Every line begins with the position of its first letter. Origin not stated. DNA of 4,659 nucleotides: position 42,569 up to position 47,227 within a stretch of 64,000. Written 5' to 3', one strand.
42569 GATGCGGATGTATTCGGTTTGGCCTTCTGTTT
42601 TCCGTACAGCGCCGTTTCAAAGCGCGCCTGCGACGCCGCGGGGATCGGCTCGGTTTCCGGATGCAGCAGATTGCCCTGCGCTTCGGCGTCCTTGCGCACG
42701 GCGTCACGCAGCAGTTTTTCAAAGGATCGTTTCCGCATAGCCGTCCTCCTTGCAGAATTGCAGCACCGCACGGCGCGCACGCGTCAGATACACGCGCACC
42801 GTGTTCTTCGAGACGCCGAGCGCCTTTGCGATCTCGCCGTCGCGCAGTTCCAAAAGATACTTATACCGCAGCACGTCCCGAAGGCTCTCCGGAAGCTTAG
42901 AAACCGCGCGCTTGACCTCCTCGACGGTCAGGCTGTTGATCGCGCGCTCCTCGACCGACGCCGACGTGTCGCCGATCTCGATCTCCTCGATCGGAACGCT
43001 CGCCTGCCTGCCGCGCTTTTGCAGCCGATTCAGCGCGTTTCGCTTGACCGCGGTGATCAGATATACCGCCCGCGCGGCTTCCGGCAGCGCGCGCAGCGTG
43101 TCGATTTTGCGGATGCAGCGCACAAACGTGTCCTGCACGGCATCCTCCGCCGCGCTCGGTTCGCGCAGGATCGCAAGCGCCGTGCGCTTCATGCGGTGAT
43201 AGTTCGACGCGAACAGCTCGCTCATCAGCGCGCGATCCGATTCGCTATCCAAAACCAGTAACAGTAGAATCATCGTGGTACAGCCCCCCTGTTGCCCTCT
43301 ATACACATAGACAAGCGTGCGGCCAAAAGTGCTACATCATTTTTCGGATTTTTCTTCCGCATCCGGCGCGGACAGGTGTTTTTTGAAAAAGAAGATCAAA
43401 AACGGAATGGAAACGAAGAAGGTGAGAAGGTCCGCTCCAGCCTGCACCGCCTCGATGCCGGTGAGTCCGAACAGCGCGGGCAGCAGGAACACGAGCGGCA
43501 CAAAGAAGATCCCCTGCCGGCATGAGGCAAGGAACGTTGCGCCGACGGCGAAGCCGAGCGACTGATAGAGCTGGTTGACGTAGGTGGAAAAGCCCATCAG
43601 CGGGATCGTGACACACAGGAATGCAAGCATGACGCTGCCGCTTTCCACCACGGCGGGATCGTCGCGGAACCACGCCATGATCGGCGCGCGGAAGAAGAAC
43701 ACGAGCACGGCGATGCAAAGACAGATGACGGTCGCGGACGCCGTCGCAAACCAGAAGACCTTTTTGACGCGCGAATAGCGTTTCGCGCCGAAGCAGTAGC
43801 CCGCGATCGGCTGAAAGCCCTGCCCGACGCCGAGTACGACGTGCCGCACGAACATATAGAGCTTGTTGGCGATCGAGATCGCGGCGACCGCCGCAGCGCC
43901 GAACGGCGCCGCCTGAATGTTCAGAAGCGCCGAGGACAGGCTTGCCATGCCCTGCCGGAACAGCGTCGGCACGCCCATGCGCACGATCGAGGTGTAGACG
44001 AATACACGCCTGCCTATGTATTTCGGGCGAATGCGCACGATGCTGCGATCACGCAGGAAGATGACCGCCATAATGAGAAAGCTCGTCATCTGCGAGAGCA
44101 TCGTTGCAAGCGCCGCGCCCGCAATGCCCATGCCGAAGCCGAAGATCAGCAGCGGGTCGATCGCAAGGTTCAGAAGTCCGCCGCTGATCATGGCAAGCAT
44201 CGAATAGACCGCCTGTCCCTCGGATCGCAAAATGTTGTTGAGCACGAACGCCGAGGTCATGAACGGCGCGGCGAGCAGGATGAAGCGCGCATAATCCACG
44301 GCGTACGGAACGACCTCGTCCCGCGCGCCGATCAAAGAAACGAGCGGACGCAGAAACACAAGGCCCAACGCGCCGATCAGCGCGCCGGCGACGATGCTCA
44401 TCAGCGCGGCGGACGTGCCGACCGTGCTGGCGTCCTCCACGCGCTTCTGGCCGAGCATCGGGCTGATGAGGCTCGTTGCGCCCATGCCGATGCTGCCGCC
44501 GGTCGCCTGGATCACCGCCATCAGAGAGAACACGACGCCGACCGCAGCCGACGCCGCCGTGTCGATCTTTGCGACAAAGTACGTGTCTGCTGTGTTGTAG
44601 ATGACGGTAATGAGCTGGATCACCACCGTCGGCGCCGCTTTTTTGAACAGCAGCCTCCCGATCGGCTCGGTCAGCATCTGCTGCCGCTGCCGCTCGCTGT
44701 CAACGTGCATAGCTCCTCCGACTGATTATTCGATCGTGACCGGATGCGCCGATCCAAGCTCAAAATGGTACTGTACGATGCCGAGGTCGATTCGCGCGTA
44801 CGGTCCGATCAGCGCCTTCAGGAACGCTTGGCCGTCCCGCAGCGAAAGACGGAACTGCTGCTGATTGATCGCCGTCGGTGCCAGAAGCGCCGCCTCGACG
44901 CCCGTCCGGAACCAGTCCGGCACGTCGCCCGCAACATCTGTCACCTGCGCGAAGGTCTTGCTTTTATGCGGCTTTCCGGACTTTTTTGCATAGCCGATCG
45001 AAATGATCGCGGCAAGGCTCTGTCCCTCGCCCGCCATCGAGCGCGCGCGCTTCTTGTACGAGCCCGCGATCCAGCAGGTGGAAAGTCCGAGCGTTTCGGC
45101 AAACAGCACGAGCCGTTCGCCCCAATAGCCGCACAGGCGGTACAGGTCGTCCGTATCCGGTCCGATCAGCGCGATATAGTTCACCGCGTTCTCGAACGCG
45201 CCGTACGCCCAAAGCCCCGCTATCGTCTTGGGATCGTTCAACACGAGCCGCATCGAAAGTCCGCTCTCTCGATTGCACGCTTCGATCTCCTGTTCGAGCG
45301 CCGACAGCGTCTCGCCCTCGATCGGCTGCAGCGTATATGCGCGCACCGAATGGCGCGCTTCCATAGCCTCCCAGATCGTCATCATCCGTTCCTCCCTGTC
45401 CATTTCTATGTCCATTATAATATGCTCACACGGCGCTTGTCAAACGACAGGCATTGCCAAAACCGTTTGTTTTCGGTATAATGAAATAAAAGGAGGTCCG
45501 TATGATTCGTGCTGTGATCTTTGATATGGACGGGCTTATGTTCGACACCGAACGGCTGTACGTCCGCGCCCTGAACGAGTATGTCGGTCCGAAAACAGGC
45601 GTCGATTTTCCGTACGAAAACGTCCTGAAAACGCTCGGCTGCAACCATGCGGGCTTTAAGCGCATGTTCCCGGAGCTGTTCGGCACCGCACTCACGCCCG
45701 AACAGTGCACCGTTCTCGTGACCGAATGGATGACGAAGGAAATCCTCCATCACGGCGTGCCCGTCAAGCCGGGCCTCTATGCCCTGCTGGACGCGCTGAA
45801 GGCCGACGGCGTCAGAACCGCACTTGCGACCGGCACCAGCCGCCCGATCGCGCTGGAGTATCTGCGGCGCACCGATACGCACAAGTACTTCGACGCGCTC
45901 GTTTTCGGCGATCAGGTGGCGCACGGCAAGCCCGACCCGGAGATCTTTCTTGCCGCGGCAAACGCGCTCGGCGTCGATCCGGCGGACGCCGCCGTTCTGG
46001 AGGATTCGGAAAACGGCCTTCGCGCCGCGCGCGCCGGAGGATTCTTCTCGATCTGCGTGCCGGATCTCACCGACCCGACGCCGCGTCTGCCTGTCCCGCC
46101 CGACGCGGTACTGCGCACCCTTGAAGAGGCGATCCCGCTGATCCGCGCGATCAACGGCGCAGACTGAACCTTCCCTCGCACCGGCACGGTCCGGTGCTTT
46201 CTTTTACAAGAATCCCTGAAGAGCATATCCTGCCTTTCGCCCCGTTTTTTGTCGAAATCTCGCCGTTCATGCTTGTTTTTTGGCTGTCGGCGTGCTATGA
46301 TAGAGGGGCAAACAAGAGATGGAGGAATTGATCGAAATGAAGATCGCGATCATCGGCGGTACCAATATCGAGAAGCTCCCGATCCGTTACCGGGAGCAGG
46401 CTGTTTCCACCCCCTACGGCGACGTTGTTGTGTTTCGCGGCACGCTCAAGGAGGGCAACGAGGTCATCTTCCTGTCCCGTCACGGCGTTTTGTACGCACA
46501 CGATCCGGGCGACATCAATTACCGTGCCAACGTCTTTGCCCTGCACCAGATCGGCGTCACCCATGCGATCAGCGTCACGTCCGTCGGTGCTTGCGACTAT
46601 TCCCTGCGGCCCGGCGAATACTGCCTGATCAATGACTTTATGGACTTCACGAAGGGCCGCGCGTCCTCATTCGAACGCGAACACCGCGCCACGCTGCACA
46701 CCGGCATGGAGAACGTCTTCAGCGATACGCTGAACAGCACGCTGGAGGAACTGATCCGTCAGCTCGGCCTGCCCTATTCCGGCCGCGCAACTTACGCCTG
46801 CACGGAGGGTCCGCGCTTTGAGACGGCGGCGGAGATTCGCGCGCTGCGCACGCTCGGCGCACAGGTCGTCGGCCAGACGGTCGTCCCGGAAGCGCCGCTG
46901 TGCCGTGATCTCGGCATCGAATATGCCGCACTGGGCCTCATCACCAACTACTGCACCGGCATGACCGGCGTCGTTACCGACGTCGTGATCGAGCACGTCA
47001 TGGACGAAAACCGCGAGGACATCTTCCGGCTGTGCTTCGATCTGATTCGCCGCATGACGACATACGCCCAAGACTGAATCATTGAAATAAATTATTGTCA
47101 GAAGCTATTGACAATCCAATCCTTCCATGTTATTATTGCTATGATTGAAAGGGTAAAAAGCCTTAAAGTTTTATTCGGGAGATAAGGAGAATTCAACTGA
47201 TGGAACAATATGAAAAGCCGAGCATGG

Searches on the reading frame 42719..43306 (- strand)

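Call 55: search_protein_families(library=pfam, proteins=[window:42719-43306:-], max_evalue=0.00001)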
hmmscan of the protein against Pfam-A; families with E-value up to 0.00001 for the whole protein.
window:42719-43306:- (195 aa): 2 families
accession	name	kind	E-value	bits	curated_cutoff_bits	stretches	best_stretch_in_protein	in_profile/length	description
PF08281.18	Sigma70_r4_2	-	2.1e-12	46.9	25.7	1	129-180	2-53/54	Sigma-70, region 4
PF04542.20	Sigma70_r2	-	5.1e-11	42.7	24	1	31-100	1-70/71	Sigma-70 region 2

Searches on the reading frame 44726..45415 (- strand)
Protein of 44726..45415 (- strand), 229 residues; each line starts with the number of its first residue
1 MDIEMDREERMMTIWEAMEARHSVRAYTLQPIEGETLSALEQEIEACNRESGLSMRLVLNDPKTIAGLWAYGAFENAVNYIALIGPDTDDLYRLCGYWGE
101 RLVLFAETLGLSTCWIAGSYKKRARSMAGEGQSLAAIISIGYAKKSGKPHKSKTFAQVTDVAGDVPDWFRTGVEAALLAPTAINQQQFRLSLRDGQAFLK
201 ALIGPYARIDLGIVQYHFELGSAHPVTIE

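Call 55: search_protein_families(library=pfam, proteins=[window:44726-45415:-], max_evalue=0.00001)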
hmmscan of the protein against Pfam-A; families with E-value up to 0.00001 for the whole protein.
window:44726-45415:- (229 aa): 2 families
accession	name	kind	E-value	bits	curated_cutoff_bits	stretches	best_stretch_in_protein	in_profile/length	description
PF14512.11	TM1586_NiRdase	-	9e-66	222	27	1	14-222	2-215/215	Putative TM nitroreductase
PF00881.29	Nitroreductase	-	7.7e-07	29.9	23.5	0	96-142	120-167/167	Nitroreductase family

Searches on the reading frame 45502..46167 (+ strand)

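Call 55: search_protein_families(library=pfam, proteins=[window:45502-46167:+], max_evalue=0.00001)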
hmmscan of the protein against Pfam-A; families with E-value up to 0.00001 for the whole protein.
window:45502-46167:+ (221 aa): 2 families
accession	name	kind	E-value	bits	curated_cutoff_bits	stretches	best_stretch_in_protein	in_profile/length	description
PF00702.32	Hydrolase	-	1.3e-30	107.7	26.4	1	2-180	1-191/191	haloacid dehalogenase-like hydrolase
PF13419.12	HAD_2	-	7.7e-28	98.2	23.8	1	5-185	1-177/178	Haloacid dehalogenase-like hydrolase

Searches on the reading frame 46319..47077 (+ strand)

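Call 55: search_protein_families(library=pfam, proteins=[window:46319-47077:+], max_evalue=0.00001)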
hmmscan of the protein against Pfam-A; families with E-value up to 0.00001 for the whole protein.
window:46319-47077:+ (252 aa): 1 family
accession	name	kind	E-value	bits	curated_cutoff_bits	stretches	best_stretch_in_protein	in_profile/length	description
PF01048.26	PNP_UDP_1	-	3.7e-32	112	25.1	1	8-243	1-232/233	Phosphorylase superfamily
